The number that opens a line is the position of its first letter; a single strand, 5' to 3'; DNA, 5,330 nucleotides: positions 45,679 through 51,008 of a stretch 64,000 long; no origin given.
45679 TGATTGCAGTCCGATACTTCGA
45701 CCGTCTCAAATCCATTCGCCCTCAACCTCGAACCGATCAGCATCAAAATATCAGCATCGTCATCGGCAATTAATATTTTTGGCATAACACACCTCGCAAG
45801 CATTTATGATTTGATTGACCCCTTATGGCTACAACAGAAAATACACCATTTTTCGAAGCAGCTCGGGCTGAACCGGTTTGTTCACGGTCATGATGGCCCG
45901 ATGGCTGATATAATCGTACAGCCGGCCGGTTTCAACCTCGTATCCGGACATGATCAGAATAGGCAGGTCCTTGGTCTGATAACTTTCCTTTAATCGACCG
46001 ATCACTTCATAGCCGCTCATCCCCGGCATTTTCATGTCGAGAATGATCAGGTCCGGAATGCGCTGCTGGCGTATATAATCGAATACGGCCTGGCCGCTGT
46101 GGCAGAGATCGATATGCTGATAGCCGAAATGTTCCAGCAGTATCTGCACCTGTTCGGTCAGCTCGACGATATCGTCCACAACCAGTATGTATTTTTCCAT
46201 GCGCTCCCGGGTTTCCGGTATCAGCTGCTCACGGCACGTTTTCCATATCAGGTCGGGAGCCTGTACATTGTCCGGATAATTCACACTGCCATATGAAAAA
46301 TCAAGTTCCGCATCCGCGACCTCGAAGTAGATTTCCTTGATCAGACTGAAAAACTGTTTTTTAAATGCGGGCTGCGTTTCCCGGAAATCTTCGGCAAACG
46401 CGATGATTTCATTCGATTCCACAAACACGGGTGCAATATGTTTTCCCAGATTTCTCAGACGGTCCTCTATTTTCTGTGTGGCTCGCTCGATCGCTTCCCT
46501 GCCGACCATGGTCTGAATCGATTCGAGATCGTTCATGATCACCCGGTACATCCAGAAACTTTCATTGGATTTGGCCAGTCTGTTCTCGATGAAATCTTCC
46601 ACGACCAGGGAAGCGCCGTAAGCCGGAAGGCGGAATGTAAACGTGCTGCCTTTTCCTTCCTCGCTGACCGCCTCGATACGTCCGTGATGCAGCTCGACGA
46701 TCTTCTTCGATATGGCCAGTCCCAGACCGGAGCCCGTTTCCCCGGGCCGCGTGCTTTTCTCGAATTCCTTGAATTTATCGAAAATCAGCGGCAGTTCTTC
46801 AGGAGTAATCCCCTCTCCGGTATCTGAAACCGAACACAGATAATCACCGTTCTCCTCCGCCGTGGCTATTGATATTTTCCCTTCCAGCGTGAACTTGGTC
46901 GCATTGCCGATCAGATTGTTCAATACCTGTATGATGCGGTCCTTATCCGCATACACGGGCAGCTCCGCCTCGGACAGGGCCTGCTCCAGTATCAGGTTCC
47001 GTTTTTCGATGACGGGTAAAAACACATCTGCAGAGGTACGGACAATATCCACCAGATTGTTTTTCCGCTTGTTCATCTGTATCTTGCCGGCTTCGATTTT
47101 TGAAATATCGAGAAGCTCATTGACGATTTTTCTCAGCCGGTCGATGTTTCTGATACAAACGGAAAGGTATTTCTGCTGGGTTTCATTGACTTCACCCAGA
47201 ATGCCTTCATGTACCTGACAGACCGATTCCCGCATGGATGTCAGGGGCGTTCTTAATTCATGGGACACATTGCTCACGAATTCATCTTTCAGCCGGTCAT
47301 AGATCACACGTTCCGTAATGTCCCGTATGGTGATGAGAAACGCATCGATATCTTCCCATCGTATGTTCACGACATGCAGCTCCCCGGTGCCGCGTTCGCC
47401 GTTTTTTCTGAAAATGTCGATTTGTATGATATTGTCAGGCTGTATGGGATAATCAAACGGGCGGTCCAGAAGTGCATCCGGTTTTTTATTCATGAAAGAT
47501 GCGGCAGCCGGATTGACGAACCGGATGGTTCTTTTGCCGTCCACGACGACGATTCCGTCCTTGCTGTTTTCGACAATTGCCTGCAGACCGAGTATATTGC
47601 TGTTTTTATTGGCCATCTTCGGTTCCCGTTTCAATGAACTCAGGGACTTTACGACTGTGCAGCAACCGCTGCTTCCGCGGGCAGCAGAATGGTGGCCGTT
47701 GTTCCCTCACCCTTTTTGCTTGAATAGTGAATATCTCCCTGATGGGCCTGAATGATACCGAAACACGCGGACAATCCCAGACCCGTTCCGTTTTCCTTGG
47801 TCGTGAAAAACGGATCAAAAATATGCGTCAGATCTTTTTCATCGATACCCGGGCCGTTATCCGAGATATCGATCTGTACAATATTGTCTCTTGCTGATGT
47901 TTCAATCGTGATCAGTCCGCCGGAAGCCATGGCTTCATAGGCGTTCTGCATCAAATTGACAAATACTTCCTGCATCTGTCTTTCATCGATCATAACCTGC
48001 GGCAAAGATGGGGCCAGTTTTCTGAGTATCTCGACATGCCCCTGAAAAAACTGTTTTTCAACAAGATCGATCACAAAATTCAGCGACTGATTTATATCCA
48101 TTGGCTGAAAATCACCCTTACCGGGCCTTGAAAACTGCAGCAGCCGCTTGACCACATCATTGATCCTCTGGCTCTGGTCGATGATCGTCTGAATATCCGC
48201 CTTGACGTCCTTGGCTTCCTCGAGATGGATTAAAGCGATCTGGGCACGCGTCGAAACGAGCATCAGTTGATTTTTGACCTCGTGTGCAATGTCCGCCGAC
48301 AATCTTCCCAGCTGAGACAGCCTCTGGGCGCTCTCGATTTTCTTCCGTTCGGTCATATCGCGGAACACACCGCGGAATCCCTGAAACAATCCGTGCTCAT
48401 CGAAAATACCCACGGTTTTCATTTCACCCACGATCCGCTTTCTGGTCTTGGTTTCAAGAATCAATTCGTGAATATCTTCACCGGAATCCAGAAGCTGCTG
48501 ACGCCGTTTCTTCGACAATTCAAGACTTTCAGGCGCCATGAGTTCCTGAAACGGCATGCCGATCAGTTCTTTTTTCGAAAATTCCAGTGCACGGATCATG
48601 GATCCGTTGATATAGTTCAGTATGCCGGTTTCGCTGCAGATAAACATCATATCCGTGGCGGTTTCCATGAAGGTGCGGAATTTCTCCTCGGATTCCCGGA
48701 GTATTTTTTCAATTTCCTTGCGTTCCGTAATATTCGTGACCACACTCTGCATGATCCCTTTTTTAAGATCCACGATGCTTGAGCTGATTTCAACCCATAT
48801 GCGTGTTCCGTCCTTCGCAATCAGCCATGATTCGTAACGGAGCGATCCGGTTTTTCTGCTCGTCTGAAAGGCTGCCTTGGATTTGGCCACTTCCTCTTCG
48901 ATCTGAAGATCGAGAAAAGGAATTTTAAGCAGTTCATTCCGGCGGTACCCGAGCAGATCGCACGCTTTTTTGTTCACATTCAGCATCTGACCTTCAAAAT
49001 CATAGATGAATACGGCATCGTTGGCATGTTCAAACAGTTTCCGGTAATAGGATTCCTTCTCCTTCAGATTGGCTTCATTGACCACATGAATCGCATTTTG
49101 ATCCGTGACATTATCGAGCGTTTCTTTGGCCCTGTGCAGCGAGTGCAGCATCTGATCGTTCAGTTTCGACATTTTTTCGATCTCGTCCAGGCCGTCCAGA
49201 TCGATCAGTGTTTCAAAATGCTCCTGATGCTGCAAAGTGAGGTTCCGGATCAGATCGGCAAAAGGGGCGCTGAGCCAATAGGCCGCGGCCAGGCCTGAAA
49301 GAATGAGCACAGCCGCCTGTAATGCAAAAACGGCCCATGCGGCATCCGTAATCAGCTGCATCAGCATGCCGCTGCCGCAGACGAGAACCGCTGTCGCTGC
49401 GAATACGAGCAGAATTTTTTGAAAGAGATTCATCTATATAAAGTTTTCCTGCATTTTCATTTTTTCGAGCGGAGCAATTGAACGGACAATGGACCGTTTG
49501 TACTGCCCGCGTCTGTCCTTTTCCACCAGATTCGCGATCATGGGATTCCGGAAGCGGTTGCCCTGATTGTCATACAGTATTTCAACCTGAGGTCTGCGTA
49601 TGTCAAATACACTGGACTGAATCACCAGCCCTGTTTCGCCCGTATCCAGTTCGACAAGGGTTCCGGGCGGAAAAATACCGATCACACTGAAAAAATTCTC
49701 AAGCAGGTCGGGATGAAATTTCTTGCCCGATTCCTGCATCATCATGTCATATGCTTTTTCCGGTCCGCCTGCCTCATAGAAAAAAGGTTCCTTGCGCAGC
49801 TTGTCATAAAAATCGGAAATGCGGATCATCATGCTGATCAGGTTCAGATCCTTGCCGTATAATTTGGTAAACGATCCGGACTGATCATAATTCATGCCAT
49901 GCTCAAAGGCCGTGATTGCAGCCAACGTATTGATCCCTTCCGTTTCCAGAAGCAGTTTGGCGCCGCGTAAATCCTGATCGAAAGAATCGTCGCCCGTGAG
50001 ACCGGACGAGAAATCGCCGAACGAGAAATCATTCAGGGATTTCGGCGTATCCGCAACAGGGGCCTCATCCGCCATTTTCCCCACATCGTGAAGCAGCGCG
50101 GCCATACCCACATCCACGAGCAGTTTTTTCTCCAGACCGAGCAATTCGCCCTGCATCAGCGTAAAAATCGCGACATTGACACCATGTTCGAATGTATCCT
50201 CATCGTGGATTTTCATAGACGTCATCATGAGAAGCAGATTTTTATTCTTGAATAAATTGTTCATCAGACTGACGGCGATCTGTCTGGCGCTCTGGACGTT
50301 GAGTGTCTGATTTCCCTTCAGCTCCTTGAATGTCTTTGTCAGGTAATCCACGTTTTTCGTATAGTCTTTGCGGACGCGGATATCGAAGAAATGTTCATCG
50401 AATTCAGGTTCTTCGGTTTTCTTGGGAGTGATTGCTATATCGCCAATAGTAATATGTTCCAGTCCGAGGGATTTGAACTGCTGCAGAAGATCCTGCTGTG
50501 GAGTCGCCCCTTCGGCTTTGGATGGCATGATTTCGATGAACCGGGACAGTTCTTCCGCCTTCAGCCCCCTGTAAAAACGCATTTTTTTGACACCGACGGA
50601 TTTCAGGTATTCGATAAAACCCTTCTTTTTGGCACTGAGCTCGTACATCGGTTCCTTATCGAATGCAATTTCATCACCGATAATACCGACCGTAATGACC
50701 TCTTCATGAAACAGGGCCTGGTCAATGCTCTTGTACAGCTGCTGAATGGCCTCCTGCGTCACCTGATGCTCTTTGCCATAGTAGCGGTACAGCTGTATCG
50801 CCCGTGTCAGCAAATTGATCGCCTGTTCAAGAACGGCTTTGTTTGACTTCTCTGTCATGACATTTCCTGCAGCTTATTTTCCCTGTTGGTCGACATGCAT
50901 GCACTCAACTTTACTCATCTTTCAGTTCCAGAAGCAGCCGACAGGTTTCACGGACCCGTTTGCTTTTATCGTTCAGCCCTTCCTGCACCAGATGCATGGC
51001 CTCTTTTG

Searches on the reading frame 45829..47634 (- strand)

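Call 39: search_protein_families(library=pfam, proteins=[window:45829-47634:-], max_evalue=0.0001)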
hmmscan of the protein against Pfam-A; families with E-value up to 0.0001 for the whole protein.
window:45829-47634:- (601 aa): 6 families
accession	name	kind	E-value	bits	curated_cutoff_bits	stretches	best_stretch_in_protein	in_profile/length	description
PF02518.31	HATPase_c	-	3e-29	102.1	26.4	1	230-338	2-109/111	Histidine kinase-, DNA gyrase B-, and HSP90-like ATPase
PF00072.30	Response_reg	-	1.9e-19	70.3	30.2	1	483-597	1-110/111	Response regulator receiver domain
PF00512.31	HisKA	-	2.5e-17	63.1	26.9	1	116-183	2-66/66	His Kinase A (phospho-acceptor) domain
PF00989.32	PAS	-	1.5e-06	28.6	22.6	1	17-59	3-45/113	PAS fold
PF08448.16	PAS_4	-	2.4e-06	28.2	23.1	0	21-61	1-41/110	PAS fold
PF13188.13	PAS_8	-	2.5e-06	27.6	21.8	1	17-58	3-41/65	PAS domain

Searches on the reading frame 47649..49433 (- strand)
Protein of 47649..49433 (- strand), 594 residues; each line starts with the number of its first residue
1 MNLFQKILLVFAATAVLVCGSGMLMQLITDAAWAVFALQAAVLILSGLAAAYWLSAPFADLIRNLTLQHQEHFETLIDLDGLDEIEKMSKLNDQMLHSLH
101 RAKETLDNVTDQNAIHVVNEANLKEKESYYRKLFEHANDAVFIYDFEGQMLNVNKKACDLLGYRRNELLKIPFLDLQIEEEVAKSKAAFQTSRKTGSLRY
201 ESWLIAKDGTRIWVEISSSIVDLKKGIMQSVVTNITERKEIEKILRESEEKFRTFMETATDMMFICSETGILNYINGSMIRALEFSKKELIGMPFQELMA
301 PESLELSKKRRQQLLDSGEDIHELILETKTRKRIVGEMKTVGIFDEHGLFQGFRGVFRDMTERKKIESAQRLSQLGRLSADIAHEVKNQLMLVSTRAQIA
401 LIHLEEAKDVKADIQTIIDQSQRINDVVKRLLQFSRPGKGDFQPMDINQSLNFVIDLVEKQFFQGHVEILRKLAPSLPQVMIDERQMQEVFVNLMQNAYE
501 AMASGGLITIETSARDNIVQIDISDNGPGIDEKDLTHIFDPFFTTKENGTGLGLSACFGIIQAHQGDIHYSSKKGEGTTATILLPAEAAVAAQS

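Call 39: search_protein_families(library=pfam, proteins=[window:47649-49433:-], max_evalue=0.0001)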
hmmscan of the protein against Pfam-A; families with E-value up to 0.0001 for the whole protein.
window:47649-49433:- (594 aa): 9 families
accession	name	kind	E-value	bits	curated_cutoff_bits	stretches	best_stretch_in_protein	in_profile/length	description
PF13426.13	PAS_9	-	5.8e-27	94.4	27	2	138-237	1-103/103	PAS domain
PF02518.31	HATPase_c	-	3.1e-26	92.4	26.4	1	483-587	2-110/111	Histidine kinase-, DNA gyrase B-, and HSP90-like ATPase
PF00989.32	PAS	-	1.1e-24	87.1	22.6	2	251-360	2-113/113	PAS fold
PF13188.13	PAS_8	-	1.4e-13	50.6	21.8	1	129-176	2-50/65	PAS domain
PF08448.16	PAS_4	-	2.1e-11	44.4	23.1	1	259-364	4-109/110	PAS fold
PF08447.18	PAS_3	-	1.4e-09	38.5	25.6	1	152-225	3-79/89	PAS fold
PF00512.31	HisKA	-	3.1e-07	30.8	26.9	1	375-438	2-64/66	His Kinase A (phospho-acceptor) domain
PF24820.1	Diguanyl_cycl_sensor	-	2.2e-05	24.8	28.1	0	134-222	2-97/109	Diguanylate cyclase-like sensor domain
PF08670.17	MEKHLA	-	4.2e-05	23.9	23.7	0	247-316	25-91/143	MEKHLA domain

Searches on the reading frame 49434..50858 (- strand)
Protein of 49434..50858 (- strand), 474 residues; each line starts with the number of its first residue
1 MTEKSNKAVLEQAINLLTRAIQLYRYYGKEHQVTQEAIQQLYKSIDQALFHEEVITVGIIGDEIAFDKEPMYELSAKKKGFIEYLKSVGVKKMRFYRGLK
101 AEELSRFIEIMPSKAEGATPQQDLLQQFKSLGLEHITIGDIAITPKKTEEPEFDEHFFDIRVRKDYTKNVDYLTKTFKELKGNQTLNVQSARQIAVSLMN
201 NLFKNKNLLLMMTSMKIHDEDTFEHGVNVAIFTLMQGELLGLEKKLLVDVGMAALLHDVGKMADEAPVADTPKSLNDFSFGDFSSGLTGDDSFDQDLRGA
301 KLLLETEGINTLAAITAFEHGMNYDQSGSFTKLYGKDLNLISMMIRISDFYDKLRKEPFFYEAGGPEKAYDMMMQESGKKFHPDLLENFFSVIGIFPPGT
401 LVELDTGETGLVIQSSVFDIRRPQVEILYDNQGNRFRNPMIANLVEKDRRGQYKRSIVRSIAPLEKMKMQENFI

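Call 39: search_protein_families(library=pfam, proteins=[window:49434-50858:-], max_evalue=0.0001)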
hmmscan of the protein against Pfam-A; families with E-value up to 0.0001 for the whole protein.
window:49434-50858:- (474 aa): 1 family
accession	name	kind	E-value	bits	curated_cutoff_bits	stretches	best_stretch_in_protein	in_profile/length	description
PF13487.12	HD_5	-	4.5e-06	27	27.2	0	316-384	101-169/170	HD domain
